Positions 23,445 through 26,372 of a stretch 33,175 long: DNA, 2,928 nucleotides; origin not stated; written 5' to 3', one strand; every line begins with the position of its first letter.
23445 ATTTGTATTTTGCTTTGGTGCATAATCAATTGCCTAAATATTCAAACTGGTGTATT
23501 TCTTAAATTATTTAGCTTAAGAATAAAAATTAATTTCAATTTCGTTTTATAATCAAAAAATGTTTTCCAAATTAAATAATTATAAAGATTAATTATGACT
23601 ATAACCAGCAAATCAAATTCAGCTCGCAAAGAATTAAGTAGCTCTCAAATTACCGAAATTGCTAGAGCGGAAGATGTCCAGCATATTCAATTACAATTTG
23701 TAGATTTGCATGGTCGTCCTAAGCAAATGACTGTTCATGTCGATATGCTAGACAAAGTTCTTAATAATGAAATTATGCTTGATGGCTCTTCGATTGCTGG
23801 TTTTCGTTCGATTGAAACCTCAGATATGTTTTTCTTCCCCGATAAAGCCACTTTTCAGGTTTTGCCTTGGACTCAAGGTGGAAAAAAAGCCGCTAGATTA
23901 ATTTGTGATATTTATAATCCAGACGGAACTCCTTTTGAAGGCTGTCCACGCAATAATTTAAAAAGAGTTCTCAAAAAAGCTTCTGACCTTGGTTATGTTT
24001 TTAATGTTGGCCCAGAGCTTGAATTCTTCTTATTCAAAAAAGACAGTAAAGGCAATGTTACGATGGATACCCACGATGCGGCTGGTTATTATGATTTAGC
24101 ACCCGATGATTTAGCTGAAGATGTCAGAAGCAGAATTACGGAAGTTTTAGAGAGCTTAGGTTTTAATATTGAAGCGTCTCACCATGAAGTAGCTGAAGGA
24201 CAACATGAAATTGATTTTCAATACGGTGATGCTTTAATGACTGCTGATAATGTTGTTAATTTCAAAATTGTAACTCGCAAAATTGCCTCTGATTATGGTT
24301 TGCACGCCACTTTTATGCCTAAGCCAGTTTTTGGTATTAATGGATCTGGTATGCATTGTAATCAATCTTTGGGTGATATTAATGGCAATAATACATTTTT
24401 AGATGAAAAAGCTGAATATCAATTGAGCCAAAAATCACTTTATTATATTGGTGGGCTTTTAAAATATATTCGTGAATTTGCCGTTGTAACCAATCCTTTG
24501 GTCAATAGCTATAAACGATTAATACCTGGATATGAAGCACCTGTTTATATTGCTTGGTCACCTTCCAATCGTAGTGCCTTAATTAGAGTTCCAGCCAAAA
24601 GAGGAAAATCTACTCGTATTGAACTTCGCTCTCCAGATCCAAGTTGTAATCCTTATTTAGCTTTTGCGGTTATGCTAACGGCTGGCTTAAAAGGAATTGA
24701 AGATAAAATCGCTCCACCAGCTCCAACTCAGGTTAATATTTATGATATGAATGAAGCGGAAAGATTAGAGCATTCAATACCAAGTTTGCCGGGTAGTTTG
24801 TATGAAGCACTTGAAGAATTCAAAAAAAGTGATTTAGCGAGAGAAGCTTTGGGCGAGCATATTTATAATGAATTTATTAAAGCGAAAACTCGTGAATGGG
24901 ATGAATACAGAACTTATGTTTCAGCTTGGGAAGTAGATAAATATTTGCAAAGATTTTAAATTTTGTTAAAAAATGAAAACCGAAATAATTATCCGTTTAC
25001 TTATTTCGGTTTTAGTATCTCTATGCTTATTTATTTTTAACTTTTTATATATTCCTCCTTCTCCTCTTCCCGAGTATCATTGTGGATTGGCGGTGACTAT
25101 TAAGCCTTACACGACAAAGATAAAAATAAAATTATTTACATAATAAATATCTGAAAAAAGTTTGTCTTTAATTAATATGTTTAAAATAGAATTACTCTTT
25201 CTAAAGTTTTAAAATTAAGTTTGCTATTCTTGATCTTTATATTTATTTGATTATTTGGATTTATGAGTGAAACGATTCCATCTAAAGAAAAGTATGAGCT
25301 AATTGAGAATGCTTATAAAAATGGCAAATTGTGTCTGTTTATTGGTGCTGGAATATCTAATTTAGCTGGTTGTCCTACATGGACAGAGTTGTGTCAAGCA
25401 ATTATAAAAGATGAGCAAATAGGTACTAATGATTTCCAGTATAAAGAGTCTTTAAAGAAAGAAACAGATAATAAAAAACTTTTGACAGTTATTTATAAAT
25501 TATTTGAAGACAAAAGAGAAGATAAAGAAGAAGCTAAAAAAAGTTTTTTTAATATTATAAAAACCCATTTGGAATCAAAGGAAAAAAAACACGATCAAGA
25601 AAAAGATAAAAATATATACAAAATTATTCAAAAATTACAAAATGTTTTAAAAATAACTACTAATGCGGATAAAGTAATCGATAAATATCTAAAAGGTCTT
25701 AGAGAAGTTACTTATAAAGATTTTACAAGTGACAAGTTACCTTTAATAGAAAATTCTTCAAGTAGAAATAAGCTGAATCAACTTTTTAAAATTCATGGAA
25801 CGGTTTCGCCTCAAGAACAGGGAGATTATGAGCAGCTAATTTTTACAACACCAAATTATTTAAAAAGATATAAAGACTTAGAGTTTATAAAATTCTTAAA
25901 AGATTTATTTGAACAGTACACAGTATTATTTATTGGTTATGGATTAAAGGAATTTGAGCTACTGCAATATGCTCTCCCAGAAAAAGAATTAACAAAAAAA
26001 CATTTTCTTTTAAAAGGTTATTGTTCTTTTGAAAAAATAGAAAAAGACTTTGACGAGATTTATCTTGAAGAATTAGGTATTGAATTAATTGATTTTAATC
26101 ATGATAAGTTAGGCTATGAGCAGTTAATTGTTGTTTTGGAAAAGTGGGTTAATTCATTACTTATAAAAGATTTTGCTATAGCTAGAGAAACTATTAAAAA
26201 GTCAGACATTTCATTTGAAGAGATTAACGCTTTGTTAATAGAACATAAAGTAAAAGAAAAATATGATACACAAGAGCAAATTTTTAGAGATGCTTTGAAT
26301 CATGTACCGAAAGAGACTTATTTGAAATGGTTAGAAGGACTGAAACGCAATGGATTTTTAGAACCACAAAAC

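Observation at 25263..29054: Stand-alone 1263-aa SIR2-domain protein with a large unassigned C-terminal region, inserted between glnA and pyrG: candidate single-gene NAD+-depleting defence system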

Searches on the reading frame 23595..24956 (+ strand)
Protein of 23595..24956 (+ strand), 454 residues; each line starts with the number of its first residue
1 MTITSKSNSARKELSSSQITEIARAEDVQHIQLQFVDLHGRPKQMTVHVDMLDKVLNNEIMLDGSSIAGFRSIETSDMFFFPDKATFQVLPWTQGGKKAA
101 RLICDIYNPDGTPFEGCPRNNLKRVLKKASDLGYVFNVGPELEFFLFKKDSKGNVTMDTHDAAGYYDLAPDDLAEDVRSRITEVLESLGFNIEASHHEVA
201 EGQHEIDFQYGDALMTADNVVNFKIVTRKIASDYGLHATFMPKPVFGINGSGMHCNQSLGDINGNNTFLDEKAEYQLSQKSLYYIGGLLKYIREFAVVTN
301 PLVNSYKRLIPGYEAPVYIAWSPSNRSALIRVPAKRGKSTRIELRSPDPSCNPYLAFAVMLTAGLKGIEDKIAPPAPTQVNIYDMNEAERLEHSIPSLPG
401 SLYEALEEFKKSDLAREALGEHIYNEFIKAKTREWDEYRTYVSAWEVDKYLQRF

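Call 5: search_protein_families(library=pfam, proteins=[window:23595-24956:+], max_evalue=0.01)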
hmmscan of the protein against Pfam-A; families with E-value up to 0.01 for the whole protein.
window:23595-24956:+ (454 aa): 2 families
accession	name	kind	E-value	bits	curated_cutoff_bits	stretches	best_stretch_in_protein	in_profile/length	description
PF00120.29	Gln-synt_C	-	5.8e-136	453.5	24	1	116-450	2-344/344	Glutamine synthetase, catalytic domain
PF03951.24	Gln-synt_N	-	2e-26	91.9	33.4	1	27-109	1-82/82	Glutamine synthetase, beta-Grasp domain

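Call 29: find_related_loci(query=window:23595-24956:+, collection=genome_contigs, flank=10000)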
Query window:23595-24956:+ (454 aa) in genome_contigs; peptide patterns used: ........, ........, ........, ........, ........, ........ (x = any residue, [..] = any of these).
600 stretches matched a pattern (row limit reached: there are more); 581 encode a relative of the query (tblastn E <= 1e-3); the best 80 are kept; 80 distinct loci.
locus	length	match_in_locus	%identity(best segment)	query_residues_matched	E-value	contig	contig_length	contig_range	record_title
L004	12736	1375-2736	64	2-454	0e+0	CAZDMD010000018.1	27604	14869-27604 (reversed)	MAG TPA_asm: uncultured Vampirovibrionales bacterium isolate SRP278252_co3_622 genome assembly, contig: NODE_2766_length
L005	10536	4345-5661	64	14-454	0e+0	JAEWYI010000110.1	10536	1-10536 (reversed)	MAG: Cyanobacteria bacterium OH_SFB_17 k127_1061036, whole genome shotgun sequence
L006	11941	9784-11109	66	12-451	0e+0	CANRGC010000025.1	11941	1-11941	MAG: Candidatus Gastranaerophilales bacterium isolate Lapin-023__bin15 genome assembly, contig: Lapin-023__NODE_6933_len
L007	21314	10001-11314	64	17-454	0e+0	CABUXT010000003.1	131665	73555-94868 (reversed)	MAG TPA_asm: uncultured cyanobacterium isolate MGYG-HGUT-04473 genome assembly, contig: GUT_GENOME276506_3, whole genome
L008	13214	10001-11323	64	15-454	0e+0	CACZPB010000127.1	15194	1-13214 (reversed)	uncultured bacterium isolate RUG12822 genome assembly, contig: RUG12822_asm_127, whole genome shotgun sequence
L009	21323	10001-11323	64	15-454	0e+0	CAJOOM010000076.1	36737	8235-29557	Candidatus Gastranaerophilales bacterium isolate Rumen_Coassembly_mag_1497 genome assembly, contig: k87_12758425, whole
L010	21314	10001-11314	64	17-454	0e+0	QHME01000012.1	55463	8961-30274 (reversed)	MAG: Candidatus Melainabacteria bacterium isolate js4906-23-3_S14_33_15 js4906-23-3_S14_scaffold_242, whole genome shotg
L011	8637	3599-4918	66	12-451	0e+0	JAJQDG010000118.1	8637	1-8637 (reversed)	MAG: Candidatus Gastranaerophilales bacterium isolate MI.1_14 NODE_1542_length_8637_cov_15.627709, whole genome shotgun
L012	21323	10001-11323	63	15-454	0e+0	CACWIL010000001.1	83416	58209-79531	uncultured bacterium isolate RUG10609 genome assembly, contig: RUG10609_asm_1, whole genome shotgun sequence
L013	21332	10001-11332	63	12-454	0e+0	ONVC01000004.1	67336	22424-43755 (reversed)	uncultured Acinetobacter sp. isolate RUG672 genome assembly, contig: scaffold_466, whole genome shotgun sequence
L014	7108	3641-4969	63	12-454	0e+0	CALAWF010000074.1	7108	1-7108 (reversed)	MAG TPA_asm: uncultured bacterium isolate SRR1747056_bin.5_CONCOCT_v1.1_MAG genome assembly, contig: ERZ808288.2322, who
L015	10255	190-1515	63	12-454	0e+0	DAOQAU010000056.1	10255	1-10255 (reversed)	MAG TPA_asm: Candidatus Gastranaerophilaceae bacterium isolate AMR_MDS_1254 NODE_7613_length_10255_cov_6.921765, whole g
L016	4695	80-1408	63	12-454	0e+0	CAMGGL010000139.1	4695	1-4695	MAG: uncultured Candidatus Melainabacteria bacterium isolate SRR11551371_bin.13_metaWRAP_v1.3_MAG genome assembly, conti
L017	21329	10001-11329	63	12-454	0e+0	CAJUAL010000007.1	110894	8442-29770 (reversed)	TPA_asm: uncultured Vampirovibrio sp. isolate MGBC124934 genome assembly, contig: MGBC124934.7, whole genome shotgun seq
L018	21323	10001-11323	63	15-454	0e+0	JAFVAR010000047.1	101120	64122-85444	Bacterium isolate RGIG4998 Roe_deer_Rumen-5__c529383, whole genome shotgun sequence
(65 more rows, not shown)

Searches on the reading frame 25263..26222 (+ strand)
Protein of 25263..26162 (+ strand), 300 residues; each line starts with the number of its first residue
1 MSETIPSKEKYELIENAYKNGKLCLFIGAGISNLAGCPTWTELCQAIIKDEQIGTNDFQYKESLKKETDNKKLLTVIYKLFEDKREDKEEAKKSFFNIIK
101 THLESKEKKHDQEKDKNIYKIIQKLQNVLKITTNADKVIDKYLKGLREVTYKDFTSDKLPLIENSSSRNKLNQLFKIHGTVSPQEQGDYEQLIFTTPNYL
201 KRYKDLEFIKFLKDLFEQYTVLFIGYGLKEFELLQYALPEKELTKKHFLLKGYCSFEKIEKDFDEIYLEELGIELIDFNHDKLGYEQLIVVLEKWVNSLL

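Call 28: search_protein_families(library=padloc, proteins=[window:25263-26162:+], max_evalue=1)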
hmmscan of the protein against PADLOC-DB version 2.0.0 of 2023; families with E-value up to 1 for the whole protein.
window:25263-26162:+ (300 aa): 7 families
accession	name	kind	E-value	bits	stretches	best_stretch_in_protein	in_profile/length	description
PDLC04166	Dsr1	-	1.2e-60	203.4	1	13-297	15-281/1227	-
PDLC03856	LmuA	-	1.4e-17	62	1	12-281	6-254/433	-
PDLC04167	Dsr1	-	4.1e-13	46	1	16-230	16-214/1248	-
PDLC02183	Dsr1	-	2.6e-12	43.3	1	16-230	16-220/1275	-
PDLC00407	ThsA1|ThsA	-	2.2e-10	37.8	1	15-254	14-221/478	STALD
PDLC00409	ThsA1|ThsA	-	9e-10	36.3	1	7-262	7-230/242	STALD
PDLC00647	ZorA3|ZorA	-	0.038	10.4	1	42-203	502-662/780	MotA/ExbB/TolQ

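Call 67: predict_structure(alignment_id=A3)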
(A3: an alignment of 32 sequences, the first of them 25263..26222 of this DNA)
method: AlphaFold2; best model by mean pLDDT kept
length: 320 residues; sequences in the alignment: 32
mean_pLDDT: 83.6   pTM: 0.84
mean pLDDT of the five models: 83.6, 81.1, 80.5, 80.4, 79.8
residues with pLDDT >= 90: 112; 70-90: 168; 50-70: 33; < 50: 7
segments of 3 or more residues with pLDDT < 50: none
pLDDT, mean of each block of 10 residues (from residue 1): 70 91 93 87 90 84 93 92 89 88 70 69 91 88 86 77 82 90 66 87 89 91 88 70 83 92 93 90 79 86 69 60
secondary structure, 60 per line:
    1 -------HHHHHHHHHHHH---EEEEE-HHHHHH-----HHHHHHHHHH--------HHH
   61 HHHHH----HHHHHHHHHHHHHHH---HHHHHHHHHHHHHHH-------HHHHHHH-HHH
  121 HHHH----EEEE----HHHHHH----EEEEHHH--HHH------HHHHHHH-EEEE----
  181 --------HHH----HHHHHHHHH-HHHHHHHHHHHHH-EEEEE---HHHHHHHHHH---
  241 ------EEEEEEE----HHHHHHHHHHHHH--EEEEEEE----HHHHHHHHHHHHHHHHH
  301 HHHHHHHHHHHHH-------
elements in order: H8-19 E23-27 H29-34 H40-49 H58-65 H70-84 H88-102 H110-116 H118-124 E129-132 H137-142 E147-150 H165-171 E173-176 H196-204 H206-218 E220-224 H228-237 E247-253 H258-270 E273-279 H284-313

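Call 71: fold_search(model_id=the predicted structure, library=pdb)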
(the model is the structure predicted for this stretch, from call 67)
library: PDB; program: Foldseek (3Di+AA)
matches with E <= 10: 607; with E <= 0.001: 100
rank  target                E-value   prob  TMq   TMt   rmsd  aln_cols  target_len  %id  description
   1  7uxt_B                4.5e-11  1.00  0.61  0.44   4.8       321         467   20  Crystal structure of ligand-free SeThsA (released 2022-09-07)
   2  8wya_E                7.4e-11  1.00  0.62  0.24   4.7       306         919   23  Cryo-EM structure of DSR2-tube complex (released 2024-04-10)
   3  8wyb_C                8.7e-11  1.00  0.65  0.24   5.9       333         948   21  Cryo-EM structure of DSR2 (H171A)-tube-NAD+ complex (released 2024-04-10)
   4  9v0g_E                9.2e-11  1.00  0.60  0.68   5.3       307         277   17  Helical structure of KomBC Complex (released 2025-12-17)
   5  8wyc_C                1.5e-10  1.00  0.62  0.71   4.3       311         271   21  Cryo-EM structure of DSR2 (H171A)-tube-NAD+ (partial) complex (released 2024-04-10)
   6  7uxt_A                1.9e-10  1.00  0.63  0.45   4.7       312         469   20  Crystal structure of ligand-free SeThsA (released 2022-09-07)
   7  8wy9_D                2.2e-10  1.00  0.63  0.72   4.5       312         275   20  Cryo-EM structure of DSR2 apo (partial) complex (released 2024-04-10)
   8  8wyc_D                2.2e-10  1.00  0.61  0.70   5.0       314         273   21  Cryo-EM structure of DSR2 (H171A)-tube-NAD+ (partial) complex (released 2024-04-10)
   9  8wyb_B                3.7e-10  1.00  0.61  0.23   4.7       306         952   22  Cryo-EM structure of DSR2 (H171A)-tube-NAD+ complex (released 2024-04-10)
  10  8wyd_C                4.1e-10  1.00  0.64  0.23   4.1       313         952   20  Cryo-EM structure of DSR2-DSAD1 complex (released 2024-04-10)
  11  8wkn_C                4.3e-10  1.00  0.63  0.72   5.7       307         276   21  Cryo-EM structure of DSR2-DSAD1 (released 2024-05-01)
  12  8ykf_B                4.3e-10  1.00  0.61  0.22   4.5       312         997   20  The DSR2-DSAD1 complex with DSAD1 on the opposite sides (released 2024-08-14)
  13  8wy8_D                4.8e-10  1.00  0.63  0.24   4.8       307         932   21  Cryo-EM structure of DSR2 apo complex (released 2024-04-10)
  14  8w56_B                4.8e-10  1.00  0.62  0.22   4.9       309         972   22  Cryo-EM structure of DSR2-DSAD1 state 1 (released 2024-05-01)
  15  8zsf_A                5.4e-10  1.00  0.60  0.71   4.5       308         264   22  CryoEM Helical Structure of KomC (released 2025-12-10)
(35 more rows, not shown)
